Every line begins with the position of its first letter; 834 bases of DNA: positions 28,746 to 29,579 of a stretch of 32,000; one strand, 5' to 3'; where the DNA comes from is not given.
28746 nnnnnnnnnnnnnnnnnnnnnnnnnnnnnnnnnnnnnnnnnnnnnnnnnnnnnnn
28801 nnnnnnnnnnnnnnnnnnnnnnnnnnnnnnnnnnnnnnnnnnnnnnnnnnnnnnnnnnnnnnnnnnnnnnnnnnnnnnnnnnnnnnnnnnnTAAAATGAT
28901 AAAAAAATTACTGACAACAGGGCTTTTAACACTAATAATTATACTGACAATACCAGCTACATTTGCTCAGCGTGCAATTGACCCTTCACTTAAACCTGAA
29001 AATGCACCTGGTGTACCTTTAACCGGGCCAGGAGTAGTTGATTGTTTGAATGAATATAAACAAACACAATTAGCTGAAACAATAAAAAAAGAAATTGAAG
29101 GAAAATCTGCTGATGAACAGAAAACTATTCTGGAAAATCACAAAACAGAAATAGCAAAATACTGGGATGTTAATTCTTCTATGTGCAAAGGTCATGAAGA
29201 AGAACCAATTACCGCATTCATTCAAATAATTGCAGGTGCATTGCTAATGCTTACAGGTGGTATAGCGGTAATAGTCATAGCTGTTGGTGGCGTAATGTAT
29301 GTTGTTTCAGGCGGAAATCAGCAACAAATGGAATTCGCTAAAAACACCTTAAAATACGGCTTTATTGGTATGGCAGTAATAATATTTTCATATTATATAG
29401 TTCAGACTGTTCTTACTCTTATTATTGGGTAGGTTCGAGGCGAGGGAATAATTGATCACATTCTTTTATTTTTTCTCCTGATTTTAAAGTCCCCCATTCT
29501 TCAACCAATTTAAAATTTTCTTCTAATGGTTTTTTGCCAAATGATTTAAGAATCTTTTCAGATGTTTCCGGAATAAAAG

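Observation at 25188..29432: pilT co-transcribed with five tandem VirB2/TrbC-like two-helix hairpin proteins: a hybrid retraction-ATPase plus conjugative-type-pilin locus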

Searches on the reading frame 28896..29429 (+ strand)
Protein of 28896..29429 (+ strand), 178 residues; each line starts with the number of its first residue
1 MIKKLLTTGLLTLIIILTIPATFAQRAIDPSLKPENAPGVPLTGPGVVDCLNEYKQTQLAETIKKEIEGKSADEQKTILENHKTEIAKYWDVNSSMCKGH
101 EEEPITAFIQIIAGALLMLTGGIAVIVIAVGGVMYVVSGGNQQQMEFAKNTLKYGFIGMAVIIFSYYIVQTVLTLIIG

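Call 3: search_protein_families(library=pfam, proteins=[window:28896-29429:+], max_evalue=1)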
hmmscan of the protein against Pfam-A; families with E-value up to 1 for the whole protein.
window:28896-29429:+ (178 aa): 2 families
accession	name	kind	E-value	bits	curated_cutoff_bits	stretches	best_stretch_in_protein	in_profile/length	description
PF18895.5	T4SS_pilin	-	2.4e-08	34.4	26.6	1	103-171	3-70/71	Type IV secretion system pilin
PF05933.18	Fun_ATP-synt_8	-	0.69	10.6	26.1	0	150-177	11-40/48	Fungal ATP synthase protein 8 (A6L)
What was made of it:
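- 28896..29432 (+): Slot 5 (T5, 178 aa). Signal peptide, an ectodomain of about 80 aa, then the hairpin. PF18895 34.4 bits (call 3).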

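Call 4: search_protein_families(library=ncbifam, proteins=[window:28896-29429:+], max_evalue=1)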
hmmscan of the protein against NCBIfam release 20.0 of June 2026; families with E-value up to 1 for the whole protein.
window:28896-29429:+ (178 aa): 1 family
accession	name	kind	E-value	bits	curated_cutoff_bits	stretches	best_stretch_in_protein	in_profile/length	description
NF045849.1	ICE_MMCAP2_0565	equivalog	5.3e-06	26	40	1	104-174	8-78/80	Mbov_0395 family pilin-like conjugal transfer protein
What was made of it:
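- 28896..29432 (+): It gives the best match of the five to NF045849, the Mbov_0395 pilin-like conjugal transfer protein (26 bits, E 5e-6, below the cut-off of 40; call 4).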
